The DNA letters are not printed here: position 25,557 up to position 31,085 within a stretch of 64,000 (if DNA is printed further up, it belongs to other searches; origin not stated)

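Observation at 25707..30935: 1742-aa protein: single AAA+ module (Walker A near aa 1265) embedded in ~1100 aa N-terminal and ~350 aa C-terminal unassigned, coiled-coil-rich sequence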

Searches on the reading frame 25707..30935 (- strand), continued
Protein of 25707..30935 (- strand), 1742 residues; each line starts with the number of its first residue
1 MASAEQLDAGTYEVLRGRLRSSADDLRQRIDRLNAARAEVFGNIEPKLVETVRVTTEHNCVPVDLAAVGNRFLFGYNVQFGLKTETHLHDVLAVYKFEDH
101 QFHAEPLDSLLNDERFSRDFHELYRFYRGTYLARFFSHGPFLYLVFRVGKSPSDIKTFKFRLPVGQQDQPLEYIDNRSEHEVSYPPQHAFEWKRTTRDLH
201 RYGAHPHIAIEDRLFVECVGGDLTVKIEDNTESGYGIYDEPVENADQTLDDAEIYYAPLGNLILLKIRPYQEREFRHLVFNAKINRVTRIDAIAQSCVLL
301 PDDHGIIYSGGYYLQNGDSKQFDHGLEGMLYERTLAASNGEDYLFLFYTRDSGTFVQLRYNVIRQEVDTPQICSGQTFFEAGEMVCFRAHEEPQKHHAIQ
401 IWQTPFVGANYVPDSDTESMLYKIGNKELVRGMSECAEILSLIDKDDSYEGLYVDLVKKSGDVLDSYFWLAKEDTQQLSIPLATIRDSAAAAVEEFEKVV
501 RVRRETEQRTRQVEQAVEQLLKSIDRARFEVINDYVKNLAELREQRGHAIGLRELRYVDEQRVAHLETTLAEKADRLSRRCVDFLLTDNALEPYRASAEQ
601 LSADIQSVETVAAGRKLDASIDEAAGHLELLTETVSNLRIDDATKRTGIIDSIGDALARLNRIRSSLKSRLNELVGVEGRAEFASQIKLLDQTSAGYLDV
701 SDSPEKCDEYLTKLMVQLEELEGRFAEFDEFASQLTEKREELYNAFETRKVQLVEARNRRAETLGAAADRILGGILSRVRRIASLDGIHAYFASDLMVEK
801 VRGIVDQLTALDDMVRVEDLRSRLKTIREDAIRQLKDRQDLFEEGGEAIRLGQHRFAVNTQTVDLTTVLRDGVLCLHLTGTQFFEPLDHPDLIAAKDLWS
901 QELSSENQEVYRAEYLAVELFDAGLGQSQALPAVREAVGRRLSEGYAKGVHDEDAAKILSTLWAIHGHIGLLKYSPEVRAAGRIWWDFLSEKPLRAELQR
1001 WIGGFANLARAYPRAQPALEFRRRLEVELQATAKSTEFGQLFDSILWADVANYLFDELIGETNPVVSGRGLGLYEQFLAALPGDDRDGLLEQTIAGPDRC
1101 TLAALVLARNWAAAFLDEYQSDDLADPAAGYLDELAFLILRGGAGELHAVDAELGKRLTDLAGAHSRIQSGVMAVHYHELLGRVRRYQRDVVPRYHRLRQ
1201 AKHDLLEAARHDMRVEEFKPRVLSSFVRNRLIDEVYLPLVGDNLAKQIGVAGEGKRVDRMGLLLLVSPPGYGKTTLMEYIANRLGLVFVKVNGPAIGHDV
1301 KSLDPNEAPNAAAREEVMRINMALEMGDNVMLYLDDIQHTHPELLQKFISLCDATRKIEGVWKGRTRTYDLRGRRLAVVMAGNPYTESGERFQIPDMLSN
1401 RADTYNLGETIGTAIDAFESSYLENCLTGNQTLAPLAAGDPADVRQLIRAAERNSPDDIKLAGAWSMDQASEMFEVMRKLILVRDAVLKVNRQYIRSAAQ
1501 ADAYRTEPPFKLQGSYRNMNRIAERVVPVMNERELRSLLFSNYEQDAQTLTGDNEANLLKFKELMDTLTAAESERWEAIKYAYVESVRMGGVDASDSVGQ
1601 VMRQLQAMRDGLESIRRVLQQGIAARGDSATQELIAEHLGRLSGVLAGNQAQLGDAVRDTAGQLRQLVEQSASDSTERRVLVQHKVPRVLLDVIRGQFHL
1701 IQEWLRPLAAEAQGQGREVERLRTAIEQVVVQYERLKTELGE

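Call 65: find_homologous_proteins(query=L022:6944-12190:+, max_evalue=1e-10)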
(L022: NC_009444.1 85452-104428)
Query L022:6944-12190:+ (1748 aa): 5870 proteins with E <= 1e-10 among 8000 candidates; the best 120 are listed.
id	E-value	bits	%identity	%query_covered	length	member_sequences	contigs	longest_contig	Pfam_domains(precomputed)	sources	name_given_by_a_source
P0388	0.0e+0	3708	95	100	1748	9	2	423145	PF12458.14,PF00004.36,PF25472.2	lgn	-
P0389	0.0e+0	2821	75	94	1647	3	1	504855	PF12458.14,PF00004.36,PF25472.2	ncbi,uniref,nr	ncbi:DNA repair ATPase [Pseudomonas typographi]|uniref:DNA repair ATPase n=1 Tax=Pseudomonas typogra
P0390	0.0e+0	2488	64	99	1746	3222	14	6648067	PF12458.14,PF00004.36,PF07728.21,PF25472.2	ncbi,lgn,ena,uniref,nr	ncbi:DNA repair ATPase [Pseudomonas aeruginosa]|uniref:DNA repair ATPase n=1 Tax=Pseudomonas aerugin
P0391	0.0e+0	2487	64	99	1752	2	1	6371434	PF12458.14,PF00004.36,PF13401.13,PF07728.21,PF25472.2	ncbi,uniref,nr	ncbi:DNA repair ATPase [Pseudomonas sp. LPB0260]|uniref:DNA repair ATPase n=1 Tax=Pseudomonas sp. LP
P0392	0.0e+0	2484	64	99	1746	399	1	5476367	PF12458.14,PF00004.36,PF07728.21,PF25472.2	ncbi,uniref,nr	ncbi:DNA repair ATPase [Pseudomonas sihuiensis]|uniref:AAA domain (Dynein-related subfamily) n=1 Tax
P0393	0.0e+0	2483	64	99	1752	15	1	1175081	PF12458.14,PF00004.36,PF07728.21,PF25472.2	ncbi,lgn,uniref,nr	ncbi:DNA repair ATPase [Pseudomonas sp. PDM16]|uniref:DNA repair ATPase n=1 Tax=Pseudomonas sp. PDM1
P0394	0.0e+0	2482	64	99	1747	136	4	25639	PF12458.14,PF07728.21,PF25472.2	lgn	-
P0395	0.0e+0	2480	64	99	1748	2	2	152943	PF12458.14,PF00004.36,PF07728.21,PF25472.2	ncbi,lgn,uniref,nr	ncbi:DNA repair ATPase [Pseudomonas indica]|uniref:DNA repair ATPase n=1 Tax=Pseudomonas indica TaxI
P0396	0.0e+0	2476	64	99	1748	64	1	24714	PF12458.14,PF00004.36,PF07728.21,PF25472.2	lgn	-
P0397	0.0e+0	2476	64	99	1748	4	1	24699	PF12458.14,PF00004.36,PF07728.21,PF25472.2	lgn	-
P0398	0.0e+0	2471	64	100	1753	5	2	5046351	PF12458.14,PF00004.36,PF07728.21,PF25472.2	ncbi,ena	ncbi:DNA repair ATPase [Aquipseudomonas campi]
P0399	0.0e+0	2467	64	100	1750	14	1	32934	PF12458.14,PF00004.36,PF07728.21,PF25472.2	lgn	-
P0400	0.0e+0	2461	64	100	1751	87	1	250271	PF12458.14,PF00004.36,PF07728.21,PF25472.2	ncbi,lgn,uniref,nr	ncbi:DNA repair ATPase [Pseudomonas sp.]|uniref:DNA repair ATPase n=1 Tax=Pseudomonas sp. TaxID=306 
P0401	0.0e+0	2461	64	99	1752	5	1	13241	PF12458.14,PF00004.36,PF07728.21,PF25472.2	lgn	-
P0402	0.0e+0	2460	64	99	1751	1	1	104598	PF12458.14,PF00004.36,PF07728.21,PF25472.2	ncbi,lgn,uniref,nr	ncbi:DNA repair ATPase [Zestomonas carbonaria]|uniref:DNA repair protein n=1 Tax=Zestomonas carbonar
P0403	0.0e+0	2459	64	100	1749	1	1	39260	PF12458.14,PF00004.36,PF25472.2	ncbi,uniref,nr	ncbi:DNA repair ATPase [Pseudomonas sp. CAN2814]|uniref:DNA repair ATPase n=1 Tax=Pseudomonas sp. CA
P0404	0.0e+0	2458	64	99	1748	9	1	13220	PF12458.14,PF00004.36,PF07728.21,PF25472.2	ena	-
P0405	0.0e+0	2458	63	100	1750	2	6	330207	PF12458.14,PF00004.36,PF07728.21,PF25472.2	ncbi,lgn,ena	-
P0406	0.0e+0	2456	63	99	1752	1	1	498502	PF12458.14,PF00004.36,PF07728.21,PF25472.2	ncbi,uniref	ncbi:DNA repair ATPase [Pseudomonas zhanjiangensis]|uniref:DNA repair ATPase n=1 Tax=Pseudomonas zha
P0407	0.0e+0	2454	64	99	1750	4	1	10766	PF12458.14,PF00004.36,PF07728.21,PF25472.2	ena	-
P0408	0.0e+0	2451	64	100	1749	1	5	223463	PF12458.14,PF00004.36,PF07728.21,PF25472.2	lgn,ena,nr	nr:DNA repair ATPase [uncultured Pseudomonas sp.]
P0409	0.0e+0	2451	63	100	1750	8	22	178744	PF12458.14,PF00004.36,PF07728.21,PF25472.2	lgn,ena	-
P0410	0.0e+0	2448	63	100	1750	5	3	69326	PF12458.14,PF00004.36,PF07728.21,PF25472.2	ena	-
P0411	0.0e+0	2445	64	99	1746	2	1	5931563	PF12458.14,PF00004.36,PF07728.21,PF25472.2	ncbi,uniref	ncbi:DNA repair ATPase [Pseudomonas purpurea]|uniref:DNA repair ATPase n=1 Tax=Pseudomonas purpurea 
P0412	0.0e+0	2441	63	99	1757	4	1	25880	PF12458.14,PF00004.36,PF07728.21,PF25472.2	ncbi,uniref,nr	ncbi:DNA repair ATPase [Pseudomonas sp.]|uniref:DNA repair ATPase n=1 Tax=Pseudomonas sp. TaxID=306 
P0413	0.0e+0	2440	63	99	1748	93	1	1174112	PF12458.14,PF00004.36,PF07728.21,PF25472.2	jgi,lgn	-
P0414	0.0e+0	2434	63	100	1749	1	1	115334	PF12458.14,PF07728.21,PF25472.2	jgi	-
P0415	0.0e+0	2432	63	99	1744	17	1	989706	PF12458.14,PF00004.36,PF07728.21,PF25472.2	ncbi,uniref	ncbi:DNA repair ATPase [Ectopseudomonas hydrolytica]|uniref:DNA repair ATPase n=1 Tax=Ectopseudomona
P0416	0.0e+0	2430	63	99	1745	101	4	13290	PF12458.14,PF00004.36,PF07728.21,PF25472.2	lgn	-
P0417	0.0e+0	2430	63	99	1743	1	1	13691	PF12458.14,PF00004.36,PF07728.21,PF25472.2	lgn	-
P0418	0.0e+0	2428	63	100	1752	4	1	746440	PF12458.14,PF00004.36,PF07728.21,PF25472.2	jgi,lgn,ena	-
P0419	0.0e+0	2427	63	99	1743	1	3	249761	PF12458.14,PF00004.36,PF07728.21,PF25472.2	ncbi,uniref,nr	ncbi:DNA repair protein [Pseudomonas daroniae]|uniref:DNA repair protein n=1 Tax=Phytopseudomonas da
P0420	0.0e+0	2426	63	99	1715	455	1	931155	PF12458.14,PF00004.36,PF07728.21,PF25472.2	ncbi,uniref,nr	ncbi:DNA repair ATPase [Pseudomonas sp. GW456-L15]|uniref:DNA repair ATPase n=1 Tax=Pseudomonas sp. 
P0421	0.0e+0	2424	63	99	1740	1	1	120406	PF12458.14,PF07728.21,PF25472.2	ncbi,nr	ncbi:DNA repair ATPase [Pseudomonas stutzeri]|nr:DNA repair ATPase [Stutzerimonas stutzeri]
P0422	0.0e+0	2422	63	99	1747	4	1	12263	PF12458.14,PF00004.36,PF07728.21,PF25472.2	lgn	-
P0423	0.0e+0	2422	63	99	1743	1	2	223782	PF12458.14,PF00004.36,PF07728.21,PF25472.2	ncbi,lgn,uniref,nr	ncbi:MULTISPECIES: DNA repair ATPase [Pseudomonas]|uniref:DNA repair protein n=1 Tax=Pseudomonas ful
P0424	0.0e+0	2421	63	99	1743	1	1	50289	PF12458.14,PF00004.36,PF07728.21,PF25472.2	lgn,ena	-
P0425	0.0e+0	2419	63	99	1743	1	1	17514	PF12458.14,PF00004.36,PF07728.21,PF25472.2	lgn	-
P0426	0.0e+0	2417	63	99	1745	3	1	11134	PF12458.14,PF00004.36,PF07728.21,PF25472.2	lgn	-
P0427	0.0e+0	2417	63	99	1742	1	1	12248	PF12458.14,PF00004.36,PF25472.2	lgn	-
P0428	0.0e+0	2417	63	99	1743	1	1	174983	PF12458.14,PF00004.36,PF07728.21,PF25472.2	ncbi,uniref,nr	ncbi:DNA repair ATPase [Phytopseudomonas daroniae]|uniref:DNA repair ATPase n=1 Tax=Phytopseudomonas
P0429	0.0e+0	2416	62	99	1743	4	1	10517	PF12458.14,PF00004.36,PF07728.21,PF25472.2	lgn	-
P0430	0.0e+0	2413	63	99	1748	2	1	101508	PF12458.14,PF00004.36,PF07728.21,PF25472.2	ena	-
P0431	0.0e+0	2412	63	99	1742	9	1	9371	PF12458.14,PF07728.21,PF25472.2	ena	-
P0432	0.0e+0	2409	63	100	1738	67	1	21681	PF12458.14,PF00004.36,PF07728.21,PF25472.2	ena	-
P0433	0.0e+0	2405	63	99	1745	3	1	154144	PF12458.14,PF00004.36,PF07728.21,PF25472.2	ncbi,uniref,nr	ncbi:DNA repair ATPase [Phytopseudomonas dryadis]|uniref:DNA repair protein n=1 Tax=Phytopseudomonas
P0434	0.0e+0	2400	62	99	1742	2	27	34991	PF12458.14,PF00004.36,PF07728.21,PF25472.2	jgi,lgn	jgi:MoxR-like ATPase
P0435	0.0e+0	2397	62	99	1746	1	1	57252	PF12458.14,PF00004.36,PF07728.21,PF25472.2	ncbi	-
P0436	0.0e+0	2396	61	99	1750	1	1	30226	PF12458.14,PF00004.36,PF07728.21,PF25472.2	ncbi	ncbi:MAG: DNA repair ATPase [Pseudomonas sp.]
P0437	0.0e+0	2395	62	100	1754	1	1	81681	PF12458.14,PF13401.13,PF07728.21,PF25472.2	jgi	-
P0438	0.0e+0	2392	62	99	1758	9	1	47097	PF12458.14,PF00004.36,PF07728.21,PF25472.2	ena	-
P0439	0.0e+0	2389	61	99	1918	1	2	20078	PF12458.14,PF00004.36,PF07728.21,PF25472.2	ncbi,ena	-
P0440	0.0e+0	2372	62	98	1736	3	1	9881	PF12458.14,PF00004.36,PF07728.21,PF25472.2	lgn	-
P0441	0.0e+0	2365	62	99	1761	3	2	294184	PF12458.14,PF00004.36,PF07728.21,PF25472.2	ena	-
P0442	0.0e+0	2363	65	94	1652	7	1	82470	PF12458.14,PF00004.36,PF07728.21,PF25472.2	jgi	jgi:hypothetical protein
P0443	0.0e+0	2345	61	97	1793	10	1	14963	PF12458.14,PF25472.2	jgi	-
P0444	0.0e+0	2341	63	64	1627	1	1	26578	PF12458.14,PF00004.36,PF07728.21,PF25472.2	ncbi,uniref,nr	ncbi:DNA repair ATPase [Pseudomonas aeruginosa]|uniref:DNA repair ATPase n=1 Tax=Pseudomonas aerugin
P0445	0.0e+0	2340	64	94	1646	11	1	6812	PF12458.14,PF00004.36,PF07728.21,PF25472.2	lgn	-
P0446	0.0e+0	2339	60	99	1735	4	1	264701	PF12458.14,PF07728.21,PF25472.2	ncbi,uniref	ncbi:DNA repair ATPase [Pseudomonas sp. JZ134]|uniref:DNA repair ATPase n=1 Tax=Pseudomonas sp. JZ13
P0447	0.0e+0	2337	60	99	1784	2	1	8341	PF12458.14,PF00004.36,PF07728.21,PF25472.2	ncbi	ncbi:MAG: DNA repair ATPase [Lysobacter sp.]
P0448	0.0e+0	2334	61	98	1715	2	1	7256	PF12458.14,PF00004.36,PF07728.21,PF25472.2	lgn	-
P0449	0.0e+0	2329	60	99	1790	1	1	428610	PF12458.14,PF25472.2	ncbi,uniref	ncbi:DNA repair ATPase [Lysobacter sp. CA199]|uniref:DNA repair ATPase n=1 Tax=Lysobacter sp. CA199 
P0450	0.0e+0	2328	61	98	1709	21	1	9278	PF12458.14,PF00004.36,PF07728.21,PF25472.2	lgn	-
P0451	0.0e+0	2324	62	93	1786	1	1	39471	PF12458.14,PF25472.2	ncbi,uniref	ncbi:DNA repair ATPase [Pseudomonas sp. CGJS7]|uniref:DNA repair ATPase n=1 Tax=Pseudomonas sp. CGJS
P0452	0.0e+0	2324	60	99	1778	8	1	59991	PF12458.14,PF00004.36,PF13401.13,PF07728.21,PF25472.2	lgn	-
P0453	0.0e+0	2322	62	93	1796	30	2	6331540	PF12458.14,PF00004.36,PF07728.21,PF25472.2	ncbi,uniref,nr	ncbi:DNA repair ATPase [Lysobacter capsici]|uniref:DNA repair ATPase n=1 Tax=Lysobacter capsici TaxI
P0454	0.0e+0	2317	62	95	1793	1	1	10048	PF12458.14,PF25472.2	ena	-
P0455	0.0e+0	2315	61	98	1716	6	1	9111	PF12458.14,PF00004.36,PF07728.21,PF25472.2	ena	-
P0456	0.0e+0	2315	60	99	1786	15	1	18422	PF12458.14,PF00004.36,PF13401.13,PF07728.21,PF25472.2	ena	-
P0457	0.0e+0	2315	62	94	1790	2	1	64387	PF12458.14,PF07728.21,PF25472.2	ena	-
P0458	0.0e+0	2310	60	98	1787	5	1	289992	PF12458.14,PF07728.21,PF25472.2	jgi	-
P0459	0.0e+0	2306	61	95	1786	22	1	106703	PF12458.14,PF07728.21,PF25472.2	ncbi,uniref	ncbi:hypothetical protein ABIE09_003201 [Lysobacter enzymogenes]|uniref:DNA repair ATPase n=1 Tax=Ly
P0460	0.0e+0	2305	60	98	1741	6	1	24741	PF12458.14,PF00004.36,PF07728.21,PF25472.2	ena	-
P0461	0.0e+0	2300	61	98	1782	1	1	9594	PF12458.14,PF00004.36,PF13401.13,PF07728.21,PF25472.2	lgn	-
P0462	0.0e+0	2297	60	98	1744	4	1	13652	PF12458.14,PF00004.36,PF07728.21,PF25472.2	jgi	-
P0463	0.0e+0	2296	61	97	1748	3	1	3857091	PF12458.14,PF07728.21,PF25472.2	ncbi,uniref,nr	ncbi:AAA family ATPase [Lysobacter alkalisoli]|uniref:AAA family ATPase n=2 Tax=Marilutibacter alkal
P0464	0.0e+0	2293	61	97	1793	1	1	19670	PF12458.14,PF07728.21,PF25472.2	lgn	-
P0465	0.0e+0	2292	59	98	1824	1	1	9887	PF12458.14,PF00004.36,PF13401.13,PF07728.21,PF25472.2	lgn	-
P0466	0.0e+0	2290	61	97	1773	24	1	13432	PF12458.14,PF07728.21,PF25472.2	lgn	-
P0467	0.0e+0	2289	58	98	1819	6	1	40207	PF12458.14,PF00004.36,PF07728.21,PF25472.2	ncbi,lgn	-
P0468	0.0e+0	2288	61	93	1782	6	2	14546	PF12458.14,PF25472.2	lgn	-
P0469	0.0e+0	2283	59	99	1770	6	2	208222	PF12458.14,PF00004.36,PF07728.21,PF25472.2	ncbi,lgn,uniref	ncbi:DNA repair ATPase [Saezia sanguinis]|uniref:DNA repair ATPase n=1 Tax=Saezia sanguinis TaxID=19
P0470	0.0e+0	2283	62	94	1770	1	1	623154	PF12458.14,PF00004.36,PF07728.21,PF25472.2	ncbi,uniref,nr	ncbi:DNA repair ATPase [Lysobacter silvisoli]|uniref:AAA family ATPase n=1 Tax=Lysobacter silvisoli 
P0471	0.0e+0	2283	60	99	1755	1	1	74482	PF12458.14,PF07728.21,PF25472.2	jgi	jgi:hypothetical protein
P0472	0.0e+0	2281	58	99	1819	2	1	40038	PF12458.14,PF00004.36,PF07728.21,PF25472.2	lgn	-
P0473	0.0e+0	2273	59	98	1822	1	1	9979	PF12458.14,PF00004.36,PF13401.13,PF07728.21,PF25472.2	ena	-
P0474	0.0e+0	2272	61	96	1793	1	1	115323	PF12458.14,PF07728.21,PF25472.2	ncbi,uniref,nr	ncbi:DNA repair ATPase [Montanilutibacter psychrotolerans]|uniref:AAA family ATPase n=1 Tax=Montanil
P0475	0.0e+0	2268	61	96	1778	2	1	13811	PF12458.14,PF00004.36,PF07728.21,PF25472.2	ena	-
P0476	0.0e+0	2267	58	99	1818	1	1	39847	PF12458.14,PF00004.36,PF07728.21,PF25472.2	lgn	-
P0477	0.0e+0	2264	61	94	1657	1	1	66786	PF12458.14,PF00004.36,PF07728.21,PF25472.2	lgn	-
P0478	0.0e+0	2264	61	97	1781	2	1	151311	PF12458.14,PF00004.36,PF13401.13,PF07728.21,PF25472.2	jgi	jgi:hypothetical protein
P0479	0.0e+0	2263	58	99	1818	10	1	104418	PF12458.14,PF00004.36,PF07728.21,PF25472.2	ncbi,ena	-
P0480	0.0e+0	2261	60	98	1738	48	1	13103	PF12458.14,PF00004.36,PF07728.21,PF25472.2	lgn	-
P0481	0.0e+0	2260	62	94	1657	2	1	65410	PF12458.14,PF00004.36,PF13401.13,PF07728.21,PF25472.2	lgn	-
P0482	0.0e+0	2260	60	98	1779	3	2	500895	PF12458.14,PF00004.36,PF07728.21,PF25472.2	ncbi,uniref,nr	ncbi:DNA repair ATPase [Flavobacterium sp. MXW15]|uniref:DNA repair ATPase n=1 Tax=Xanthomonas chiti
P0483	0.0e+0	2260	58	99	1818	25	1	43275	PF12458.14,PF00004.36,PF07728.21,PF25472.2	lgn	-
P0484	0.0e+0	2258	61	96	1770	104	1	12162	PF12458.14,PF00004.36,PF07728.21,PF25472.2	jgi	jgi:hypothetical protein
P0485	0.0e+0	2258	60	98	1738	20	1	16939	PF12458.14,PF00004.36,PF07728.21,PF25472.2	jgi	-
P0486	0.0e+0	2257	59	99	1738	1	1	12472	PF12458.14,PF00004.36,PF07728.21,PF25472.2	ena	-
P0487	0.0e+0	2257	60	97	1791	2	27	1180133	PF12458.14,PF07728.21,PF25472.2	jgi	jgi:MoxR-like ATPase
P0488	0.0e+0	2257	61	96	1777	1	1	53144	PF12458.14,PF00004.36,PF07728.21,PF25472.2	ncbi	ncbi:MAG TPA: DNA repair ATPase [Xanthomonadaceae bacterium]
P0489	0.0e+0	2256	60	98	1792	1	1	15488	PF12458.14,PF07728.21,PF25472.2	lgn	-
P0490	0.0e+0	2254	59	97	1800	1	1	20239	PF12458.14,PF00004.36,PF07728.21,PF25472.2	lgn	-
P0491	0.0e+0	2252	60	97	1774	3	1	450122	PF12458.14,PF00004.36,PF07728.21,PF25472.2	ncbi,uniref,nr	ncbi:DNA repair ATPase [Luteimonas huabeiensis]|uniref:DNA repair ATPase n=1 Tax=Luteimonas huabeien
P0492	0.0e+0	2251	60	98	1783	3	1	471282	PF12458.14,PF00004.36,PF07728.21,PF25472.2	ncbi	ncbi:DNA repair ATPase [Luteimonas sp. A501]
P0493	0.0e+0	2250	59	99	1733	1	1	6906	PF12458.14,PF00004.36,PF07728.21,PF25472.2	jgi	-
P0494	0.0e+0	2247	60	97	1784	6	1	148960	PF12458.14,PF07728.21,PF25472.2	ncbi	-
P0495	0.0e+0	2247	59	98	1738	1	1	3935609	PF12458.14,PF00004.36,PF07728.21,PF25472.2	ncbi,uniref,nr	ncbi:DNA repair ATPase [Halopseudomonas maritima]|uniref:DNA repair ATPase n=1 Tax=Halopseudomonas m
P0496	0.0e+0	2246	60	98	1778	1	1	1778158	PF12458.14,PF00004.36,PF07728.21,PF25472.2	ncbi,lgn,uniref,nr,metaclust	ncbi:AAA domain (dynein-related subfamily) [Pseudoxanthomonas sp. GM95]|uniref:DNA repair ATPase n=1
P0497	0.0e+0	2245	59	98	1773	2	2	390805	PF12458.14,PF07728.21,PF25472.2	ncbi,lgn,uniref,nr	ncbi:DNA repair ATPase [Lysobacter niastensis]|uniref:DNA repair ATPase n=1 Tax=Lysobacter niastensi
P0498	0.0e+0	2245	60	97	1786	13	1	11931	PF12458.14,PF00004.36,PF07728.21,PF25472.2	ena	-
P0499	0.0e+0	2242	61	94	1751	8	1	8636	PF12458.14,PF00004.36,PF07728.21,PF25472.2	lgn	-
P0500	0.0e+0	2240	60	97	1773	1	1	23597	PF12458.14,PF07728.21,PF25472.2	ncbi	ncbi:MAG TPA: DNA repair ATPase [Lysobacter sp.]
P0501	0.0e+0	2240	62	93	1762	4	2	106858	PF12458.14,PF00004.36,PF07728.21,PF25472.2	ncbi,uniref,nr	ncbi:DNA repair ATPase [Marilutibacter aestuarii]|uniref:AAA family ATPase n=1 Tax=Marilutibacter ae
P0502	0.0e+0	2240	62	93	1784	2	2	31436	PF12458.14,PF07728.21,PF25472.2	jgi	-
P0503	0.0e+0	2239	60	96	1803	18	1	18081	PF12458.14,PF00004.36,PF13401.13,PF25472.2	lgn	-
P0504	0.0e+0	2239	60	97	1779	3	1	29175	PF12458.14,PF07728.21,PF25472.2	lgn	-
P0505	0.0e+0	2239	59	99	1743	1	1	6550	PF12458.14,PF00004.36,PF13401.13,PF07728.21,PF25472.2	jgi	jgi:hypothetical protein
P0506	0.0e+0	2239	57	100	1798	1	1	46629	PF12458.14,PF00004.36,PF13401.13,PF07728.21,PF25472.2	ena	-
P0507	0.0e+0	2237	58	99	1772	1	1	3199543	PF12458.14,PF00004.36,PF07728.21,PF25472.2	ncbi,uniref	ncbi:DNA repair ATPase [Neisseria sp. Ec49-e6-T10]|uniref:DNA repair ATPase n=1 Tax=Neisseria sp. Ec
